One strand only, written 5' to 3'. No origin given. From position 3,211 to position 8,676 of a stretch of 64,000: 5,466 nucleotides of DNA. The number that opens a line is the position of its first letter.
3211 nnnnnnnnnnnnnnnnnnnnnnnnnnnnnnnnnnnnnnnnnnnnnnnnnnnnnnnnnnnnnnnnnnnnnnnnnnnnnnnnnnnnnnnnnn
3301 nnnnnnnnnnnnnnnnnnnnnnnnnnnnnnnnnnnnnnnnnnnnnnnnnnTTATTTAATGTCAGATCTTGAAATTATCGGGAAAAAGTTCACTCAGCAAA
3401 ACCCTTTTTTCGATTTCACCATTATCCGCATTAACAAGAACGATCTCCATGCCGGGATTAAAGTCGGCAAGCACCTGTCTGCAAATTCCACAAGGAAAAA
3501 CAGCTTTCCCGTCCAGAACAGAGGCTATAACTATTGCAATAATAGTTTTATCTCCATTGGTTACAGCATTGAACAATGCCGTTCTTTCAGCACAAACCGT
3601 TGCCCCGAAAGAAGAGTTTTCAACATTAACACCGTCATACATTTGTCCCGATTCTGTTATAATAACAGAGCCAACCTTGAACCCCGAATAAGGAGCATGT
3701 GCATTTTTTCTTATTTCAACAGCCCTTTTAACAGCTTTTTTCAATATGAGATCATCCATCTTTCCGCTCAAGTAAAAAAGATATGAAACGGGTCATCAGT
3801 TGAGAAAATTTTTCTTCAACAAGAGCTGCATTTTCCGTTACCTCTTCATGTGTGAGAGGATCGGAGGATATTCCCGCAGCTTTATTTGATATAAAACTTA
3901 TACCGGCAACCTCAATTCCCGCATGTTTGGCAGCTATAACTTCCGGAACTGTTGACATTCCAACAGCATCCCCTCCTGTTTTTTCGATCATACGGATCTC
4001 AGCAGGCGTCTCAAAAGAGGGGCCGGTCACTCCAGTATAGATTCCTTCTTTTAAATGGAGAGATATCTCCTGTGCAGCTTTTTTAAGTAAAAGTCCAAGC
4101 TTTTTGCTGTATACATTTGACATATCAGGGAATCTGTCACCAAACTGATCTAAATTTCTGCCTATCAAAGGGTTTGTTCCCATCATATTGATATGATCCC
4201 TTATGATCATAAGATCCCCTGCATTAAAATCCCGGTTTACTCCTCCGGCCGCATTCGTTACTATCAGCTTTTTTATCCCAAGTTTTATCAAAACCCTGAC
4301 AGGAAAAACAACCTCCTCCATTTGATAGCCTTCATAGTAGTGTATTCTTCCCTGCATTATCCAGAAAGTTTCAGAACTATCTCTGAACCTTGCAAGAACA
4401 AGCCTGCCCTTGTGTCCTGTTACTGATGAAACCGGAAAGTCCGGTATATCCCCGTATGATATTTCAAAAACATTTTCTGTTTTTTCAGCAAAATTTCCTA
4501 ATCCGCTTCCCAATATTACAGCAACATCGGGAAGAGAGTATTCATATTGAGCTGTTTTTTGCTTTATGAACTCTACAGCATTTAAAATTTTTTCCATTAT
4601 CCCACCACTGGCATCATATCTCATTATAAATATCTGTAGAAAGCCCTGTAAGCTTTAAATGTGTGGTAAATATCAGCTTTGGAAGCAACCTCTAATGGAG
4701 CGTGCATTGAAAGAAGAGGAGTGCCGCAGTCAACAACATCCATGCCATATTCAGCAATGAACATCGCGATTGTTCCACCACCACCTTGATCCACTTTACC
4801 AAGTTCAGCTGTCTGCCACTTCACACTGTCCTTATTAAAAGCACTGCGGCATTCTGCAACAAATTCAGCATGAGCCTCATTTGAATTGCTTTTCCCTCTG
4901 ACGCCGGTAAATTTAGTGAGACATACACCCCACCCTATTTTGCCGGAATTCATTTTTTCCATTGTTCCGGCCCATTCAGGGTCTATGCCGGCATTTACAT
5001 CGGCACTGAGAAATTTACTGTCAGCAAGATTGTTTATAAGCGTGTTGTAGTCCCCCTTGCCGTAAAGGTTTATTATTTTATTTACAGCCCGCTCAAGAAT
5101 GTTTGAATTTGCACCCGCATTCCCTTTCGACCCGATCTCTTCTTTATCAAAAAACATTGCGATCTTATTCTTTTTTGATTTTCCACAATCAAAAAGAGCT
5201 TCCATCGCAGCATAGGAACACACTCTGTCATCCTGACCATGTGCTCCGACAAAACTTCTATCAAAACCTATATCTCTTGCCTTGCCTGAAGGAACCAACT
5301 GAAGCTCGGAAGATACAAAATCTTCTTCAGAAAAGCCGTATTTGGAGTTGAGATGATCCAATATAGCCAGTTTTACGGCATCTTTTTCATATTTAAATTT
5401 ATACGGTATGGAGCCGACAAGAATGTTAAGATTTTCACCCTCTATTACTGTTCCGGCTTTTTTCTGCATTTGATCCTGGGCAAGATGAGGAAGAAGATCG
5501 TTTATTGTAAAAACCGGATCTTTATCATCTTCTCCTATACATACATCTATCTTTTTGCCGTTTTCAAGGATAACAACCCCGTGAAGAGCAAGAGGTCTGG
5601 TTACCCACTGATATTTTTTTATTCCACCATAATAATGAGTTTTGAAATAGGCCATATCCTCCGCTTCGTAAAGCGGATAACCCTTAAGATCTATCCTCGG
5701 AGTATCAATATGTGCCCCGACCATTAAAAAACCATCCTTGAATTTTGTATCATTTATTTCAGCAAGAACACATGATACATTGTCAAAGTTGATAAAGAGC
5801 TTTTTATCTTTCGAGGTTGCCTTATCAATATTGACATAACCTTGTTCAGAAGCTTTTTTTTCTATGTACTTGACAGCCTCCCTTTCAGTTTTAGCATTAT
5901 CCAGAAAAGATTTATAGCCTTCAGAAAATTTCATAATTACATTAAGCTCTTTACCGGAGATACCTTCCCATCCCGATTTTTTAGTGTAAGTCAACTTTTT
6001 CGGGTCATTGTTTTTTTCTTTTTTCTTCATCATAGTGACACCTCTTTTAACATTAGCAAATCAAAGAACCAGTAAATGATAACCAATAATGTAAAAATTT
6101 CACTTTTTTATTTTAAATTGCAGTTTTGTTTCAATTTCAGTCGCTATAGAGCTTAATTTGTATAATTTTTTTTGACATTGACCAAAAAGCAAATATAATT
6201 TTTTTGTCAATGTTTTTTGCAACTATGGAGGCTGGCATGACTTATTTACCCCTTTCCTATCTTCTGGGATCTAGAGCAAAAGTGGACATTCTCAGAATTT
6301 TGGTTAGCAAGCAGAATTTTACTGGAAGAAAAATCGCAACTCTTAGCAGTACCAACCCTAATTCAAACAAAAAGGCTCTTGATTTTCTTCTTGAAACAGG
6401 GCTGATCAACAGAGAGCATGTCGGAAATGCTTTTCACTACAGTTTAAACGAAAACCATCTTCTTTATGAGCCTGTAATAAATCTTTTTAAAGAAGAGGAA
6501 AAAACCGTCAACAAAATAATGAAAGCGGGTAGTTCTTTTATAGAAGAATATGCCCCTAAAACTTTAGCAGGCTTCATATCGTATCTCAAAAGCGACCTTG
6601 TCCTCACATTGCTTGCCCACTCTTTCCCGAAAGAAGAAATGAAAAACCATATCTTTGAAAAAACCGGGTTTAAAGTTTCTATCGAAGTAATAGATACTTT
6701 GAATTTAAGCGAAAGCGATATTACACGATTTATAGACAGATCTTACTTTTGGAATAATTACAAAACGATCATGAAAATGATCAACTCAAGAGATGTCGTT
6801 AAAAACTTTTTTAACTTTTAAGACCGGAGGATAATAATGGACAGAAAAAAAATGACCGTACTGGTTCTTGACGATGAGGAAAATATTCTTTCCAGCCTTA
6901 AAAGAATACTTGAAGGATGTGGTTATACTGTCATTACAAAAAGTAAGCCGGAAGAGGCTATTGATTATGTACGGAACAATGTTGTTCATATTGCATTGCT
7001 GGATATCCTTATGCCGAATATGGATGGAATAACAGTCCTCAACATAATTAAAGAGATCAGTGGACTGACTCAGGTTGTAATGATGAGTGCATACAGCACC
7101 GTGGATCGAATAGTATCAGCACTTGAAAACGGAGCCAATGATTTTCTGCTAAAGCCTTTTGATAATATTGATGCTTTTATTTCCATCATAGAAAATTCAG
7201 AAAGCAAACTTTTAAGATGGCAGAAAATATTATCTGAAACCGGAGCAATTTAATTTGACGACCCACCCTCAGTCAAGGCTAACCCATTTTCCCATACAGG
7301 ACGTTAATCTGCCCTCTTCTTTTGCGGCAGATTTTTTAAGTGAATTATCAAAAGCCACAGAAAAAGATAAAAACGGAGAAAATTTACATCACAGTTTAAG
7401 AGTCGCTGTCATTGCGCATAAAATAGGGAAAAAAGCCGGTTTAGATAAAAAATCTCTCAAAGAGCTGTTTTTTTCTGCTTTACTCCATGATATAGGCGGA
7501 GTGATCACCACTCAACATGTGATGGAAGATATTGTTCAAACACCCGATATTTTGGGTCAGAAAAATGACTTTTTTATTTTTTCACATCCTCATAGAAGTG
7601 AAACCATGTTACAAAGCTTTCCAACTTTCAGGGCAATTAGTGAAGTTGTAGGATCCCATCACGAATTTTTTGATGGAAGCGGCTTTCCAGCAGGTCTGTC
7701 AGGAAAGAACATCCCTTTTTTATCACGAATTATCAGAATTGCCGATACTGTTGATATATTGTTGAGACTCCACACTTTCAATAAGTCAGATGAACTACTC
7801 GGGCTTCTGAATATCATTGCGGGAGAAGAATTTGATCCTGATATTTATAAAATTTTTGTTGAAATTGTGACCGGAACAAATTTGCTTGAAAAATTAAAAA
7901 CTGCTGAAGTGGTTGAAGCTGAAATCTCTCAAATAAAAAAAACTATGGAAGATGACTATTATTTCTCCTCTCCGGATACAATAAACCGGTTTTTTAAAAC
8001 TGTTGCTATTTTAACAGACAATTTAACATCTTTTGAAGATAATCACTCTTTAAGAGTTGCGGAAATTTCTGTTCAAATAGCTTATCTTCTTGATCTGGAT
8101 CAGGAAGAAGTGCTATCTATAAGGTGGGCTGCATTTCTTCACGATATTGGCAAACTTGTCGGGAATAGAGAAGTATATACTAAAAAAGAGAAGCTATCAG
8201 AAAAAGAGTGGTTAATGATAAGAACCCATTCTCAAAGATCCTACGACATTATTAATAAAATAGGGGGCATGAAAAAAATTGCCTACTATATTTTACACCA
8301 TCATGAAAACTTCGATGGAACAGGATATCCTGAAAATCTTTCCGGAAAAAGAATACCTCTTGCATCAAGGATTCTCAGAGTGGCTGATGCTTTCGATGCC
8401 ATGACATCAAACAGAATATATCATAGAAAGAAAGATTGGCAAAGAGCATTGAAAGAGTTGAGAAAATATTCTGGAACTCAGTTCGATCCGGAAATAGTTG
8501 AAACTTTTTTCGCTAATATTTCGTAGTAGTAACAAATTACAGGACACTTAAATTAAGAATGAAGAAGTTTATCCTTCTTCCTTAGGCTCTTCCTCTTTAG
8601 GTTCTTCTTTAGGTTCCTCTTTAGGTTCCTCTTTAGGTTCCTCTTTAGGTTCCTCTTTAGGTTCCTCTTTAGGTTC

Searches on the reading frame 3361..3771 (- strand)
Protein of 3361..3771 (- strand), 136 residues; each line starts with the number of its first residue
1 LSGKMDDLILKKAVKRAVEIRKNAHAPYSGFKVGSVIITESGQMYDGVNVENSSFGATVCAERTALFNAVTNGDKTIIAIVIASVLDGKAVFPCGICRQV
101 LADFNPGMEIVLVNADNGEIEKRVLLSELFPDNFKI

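Call 3: search_protein_families(library=pfam, proteins=[window:3361-3771:-], max_evalue=0.01)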
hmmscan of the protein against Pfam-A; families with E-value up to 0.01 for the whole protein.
window:3361-3771:- (136 aa): 3 families
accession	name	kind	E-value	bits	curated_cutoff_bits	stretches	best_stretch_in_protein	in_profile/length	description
PF00383.29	dCMP_cyt_deam_1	-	2.2e-17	63.3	25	1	11-105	5-94/102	Cytidine and deoxycytidylate deaminase zinc-binding region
PF08211.18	dCMP_cyt_deam_2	-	8e-09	36.2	25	1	11-76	42-107/130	Cytidine and deoxycytidylate deaminase zinc-binding region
PF14421.12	LmjF365940-deam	-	0.0014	18.8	27.1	0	41-72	58-89/218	LmjF365940 subfamily CDD/CDA-like deaminase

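Call 4: search_protein_families(library=ncbifam, proteins=[window:3361-3771:-], max_evalue=0.01)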
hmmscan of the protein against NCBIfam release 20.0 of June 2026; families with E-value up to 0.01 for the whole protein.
window:3361-3771:- (136 aa): 7 families
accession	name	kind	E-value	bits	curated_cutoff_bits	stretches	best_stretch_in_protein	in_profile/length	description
TIGR01354.1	cyt_deam_tetra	equivalog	4.9e-36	123.8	113.65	1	12-135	2-122/126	cytidine deaminase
NF004064.0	PRK05578.1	equivalog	5e-35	120.4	74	1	8-135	4-124/130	cytidine deaminase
NF009076.0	PRK12411.1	equivalog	4.8e-32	110.7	216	1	11-134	4-125/132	cytidine deaminase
TIGR01355.1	cyt_deam_dimer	equivalog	6e-16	58.5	275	1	21-134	33-140/283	cytidine deaminase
NF005314.0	PRK06848.1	equivalog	1.6e-15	57.4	131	1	28-135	24-135/139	cytidine deaminase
NF006537.0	PRK09027.1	equivalog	3.7e-14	52.8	153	1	24-113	64-148/295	cytidine deaminase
NF006155.0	PRK08298.1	equivalog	3.4e-09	36.8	129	1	32-133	24-128/136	cytidine deaminase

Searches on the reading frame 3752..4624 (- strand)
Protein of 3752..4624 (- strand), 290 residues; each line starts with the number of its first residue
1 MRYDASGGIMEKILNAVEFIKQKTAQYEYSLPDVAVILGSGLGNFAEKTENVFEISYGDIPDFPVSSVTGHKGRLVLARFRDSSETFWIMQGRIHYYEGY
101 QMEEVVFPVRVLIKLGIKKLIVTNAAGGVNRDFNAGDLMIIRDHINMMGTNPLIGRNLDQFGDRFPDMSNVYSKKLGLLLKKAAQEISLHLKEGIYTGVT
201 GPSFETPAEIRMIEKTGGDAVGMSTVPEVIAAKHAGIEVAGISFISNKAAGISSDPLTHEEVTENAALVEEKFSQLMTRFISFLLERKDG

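Call 3: search_protein_families(library=pfam, proteins=[window:3752-4624:-], max_evalue=0.01)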
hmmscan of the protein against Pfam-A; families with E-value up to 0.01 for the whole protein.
window:3752-4624:- (290 aa): 1 family
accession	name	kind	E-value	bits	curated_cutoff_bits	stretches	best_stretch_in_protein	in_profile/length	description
PF01048.26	PNP_UDP_1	-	4.5e-53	180.5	25.1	1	34-281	2-232/233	Phosphorylase superfamily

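Call 4: search_protein_families(library=ncbifam, proteins=[window:3752-4624:-], max_evalue=0.01)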
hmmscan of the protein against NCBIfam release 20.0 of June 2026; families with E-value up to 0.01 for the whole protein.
window:3752-4624:- (290 aa): 11 families
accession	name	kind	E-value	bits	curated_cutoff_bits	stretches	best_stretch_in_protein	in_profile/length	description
NF006054.0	PRK08202.1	equivalog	5.4e-109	363.9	218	1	10-282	5-272/274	purine-nucleoside phosphorylase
TIGR01697.1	PNPH-PUNA-XAPA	subfamily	4.4e-99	330.8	197.1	1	33-281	1-246/247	inosine/guanosine/xanthosine phosphorylase family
TIGR01700.1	PNPH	equivalog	1.1e-98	329.6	293.35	1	33-281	1-248/249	purine nucleoside phosphorylase I, inosine and guanosine-specific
TIGR01698.1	PUNP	equivalog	2.4e-79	266.3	302.6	1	33-281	1-244/245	purine-nucleoside phosphorylase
TIGR01699.1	XAPA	equivalog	1.2e-68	231.4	370.9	1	34-281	2-247/248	xanthosine phosphorylase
TIGR01694.1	MTAP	equivalog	2e-26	92.8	274.85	1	110-281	69-238/240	S-methyl-5'-thioadenosine phosphorylase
NF006599.0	PRK09136.1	equivalog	1.8e-21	76.4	223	1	110-280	71-243/247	S-methyl-5'-thioinosine phosphorylase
NF006334.0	PRK08564.1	equivalog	3.4e-18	65.8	382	1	31-285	7-251/267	S-methyl-5'-thioadenosine phosphorylase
NF005876.0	PRK07823.1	equivalog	1.4e-11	44.1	306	1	33-281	7-242/267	S-methyl-5'-thioadenosine phosphorylase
NF006492.0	PRK08931.1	equivalog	2.1e-10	40.5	437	1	75-247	39-209/291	S-methyl-5'-thioadenosine phosphorylase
NF005657.0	PRK07432.1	equivalog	1.7e-07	30.7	453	1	105-247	66-212/291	S-methyl-5'-thioadenosine phosphorylase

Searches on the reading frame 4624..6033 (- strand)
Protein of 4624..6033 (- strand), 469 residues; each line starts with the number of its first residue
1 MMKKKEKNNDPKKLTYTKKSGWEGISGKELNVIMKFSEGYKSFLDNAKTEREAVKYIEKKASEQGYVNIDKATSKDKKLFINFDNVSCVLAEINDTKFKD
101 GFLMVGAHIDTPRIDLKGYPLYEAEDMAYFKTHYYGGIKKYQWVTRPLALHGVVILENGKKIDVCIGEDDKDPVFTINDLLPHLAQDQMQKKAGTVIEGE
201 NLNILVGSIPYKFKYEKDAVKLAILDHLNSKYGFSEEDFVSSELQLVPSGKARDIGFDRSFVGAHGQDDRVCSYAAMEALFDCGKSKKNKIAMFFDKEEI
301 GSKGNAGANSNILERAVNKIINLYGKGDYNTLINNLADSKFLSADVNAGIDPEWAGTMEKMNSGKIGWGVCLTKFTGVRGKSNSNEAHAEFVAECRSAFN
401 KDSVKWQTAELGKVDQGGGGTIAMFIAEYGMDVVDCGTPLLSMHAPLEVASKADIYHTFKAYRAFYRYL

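Call 3: search_protein_families(library=pfam, proteins=[window:4624-6033:-], max_evalue=0.01)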
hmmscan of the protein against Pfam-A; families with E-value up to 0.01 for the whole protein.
window:4624-6033:- (469 aa): 2 families
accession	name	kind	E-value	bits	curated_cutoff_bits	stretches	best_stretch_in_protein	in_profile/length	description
PF02127.20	Peptidase_M18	-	3.3e-90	303.4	24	1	43-466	1-432/432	Aminopeptidase I zinc metalloprotease (M18)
PF05343.19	Peptidase_M42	-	0.0001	21.9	23.2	0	349-459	187-290/292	M42 glutamyl aminopeptidase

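Call 4: search_protein_families(library=ncbifam, proteins=[window:4624-6033:-], max_evalue=0.01)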
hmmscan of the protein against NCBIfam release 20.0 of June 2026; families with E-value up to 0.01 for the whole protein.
window:4624-6033:- (469 aa): 2 families
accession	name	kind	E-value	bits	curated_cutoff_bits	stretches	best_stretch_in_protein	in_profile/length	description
NF002600.0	PRK02256.1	equivalog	3.7e-198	658.8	529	1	12-467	3-461/463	aminopeptidase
NF002759.0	PRK02813.1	equivalog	8.6e-59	199.5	356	1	35-467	7-428/430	M18 family aminopeptidase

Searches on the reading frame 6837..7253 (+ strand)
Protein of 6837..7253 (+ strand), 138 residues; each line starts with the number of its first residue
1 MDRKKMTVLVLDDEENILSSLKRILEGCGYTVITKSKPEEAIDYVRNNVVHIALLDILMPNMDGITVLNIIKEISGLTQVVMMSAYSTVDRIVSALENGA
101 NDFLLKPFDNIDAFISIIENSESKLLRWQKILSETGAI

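Call 3: search_protein_families(library=pfam, proteins=[window:6837-7253:+], max_evalue=0.01)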
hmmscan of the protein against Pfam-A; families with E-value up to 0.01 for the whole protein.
window:6837-7253:+ (138 aa): 1 family
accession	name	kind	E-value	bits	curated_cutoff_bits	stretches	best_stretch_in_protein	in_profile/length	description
PF00072.30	Response_reg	-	4.4e-25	88.5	30.2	1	8-110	1-103/111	Response regulator receiver domain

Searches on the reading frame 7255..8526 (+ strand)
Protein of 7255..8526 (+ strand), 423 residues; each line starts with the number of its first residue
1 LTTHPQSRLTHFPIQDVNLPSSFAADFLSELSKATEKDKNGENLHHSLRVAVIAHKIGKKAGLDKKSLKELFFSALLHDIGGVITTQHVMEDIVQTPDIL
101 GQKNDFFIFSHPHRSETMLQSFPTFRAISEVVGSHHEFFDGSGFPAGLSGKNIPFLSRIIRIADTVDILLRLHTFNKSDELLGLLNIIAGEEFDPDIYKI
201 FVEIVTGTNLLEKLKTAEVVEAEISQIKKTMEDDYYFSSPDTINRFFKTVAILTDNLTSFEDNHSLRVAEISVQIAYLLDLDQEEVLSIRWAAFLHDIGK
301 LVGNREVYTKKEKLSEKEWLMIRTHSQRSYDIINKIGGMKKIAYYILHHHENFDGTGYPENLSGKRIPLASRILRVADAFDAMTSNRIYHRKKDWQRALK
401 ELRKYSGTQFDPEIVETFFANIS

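Call 3: search_protein_families(library=pfam, proteins=[window:7255-8526:+], max_evalue=0.01)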
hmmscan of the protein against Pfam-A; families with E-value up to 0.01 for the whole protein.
window:7255-8526:+ (423 aa): 7 families
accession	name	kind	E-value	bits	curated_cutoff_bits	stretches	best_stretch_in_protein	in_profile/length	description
PF13487.12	HD_5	-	8.3e-65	218.1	27.2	2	260-414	13-170/170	HD domain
PF01966.28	HD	-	3.1e-35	121.4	22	2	263-383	3-116/116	HD domain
PF08668.18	HDOD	-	3.2e-13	50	22.9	2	38-97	90-147/196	HDOD domain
PF24391.1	HD-CE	-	1.9e-05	25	27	0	257-381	4-186/263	HD-CE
PF12917.13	YfbR-like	-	0.0024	18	25.9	0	43-85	25-71/182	5'-deoxynucleotidase YfbR-like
PF18019.7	Cas3_HD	-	0.0027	18.2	23.1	0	274-351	41-130/207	Cas3, HD domain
PF21447.3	Ppx-GppA_III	-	0.0031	17.8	27.3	0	44-88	17-67/177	Ppx/GppA phosphatase, domain III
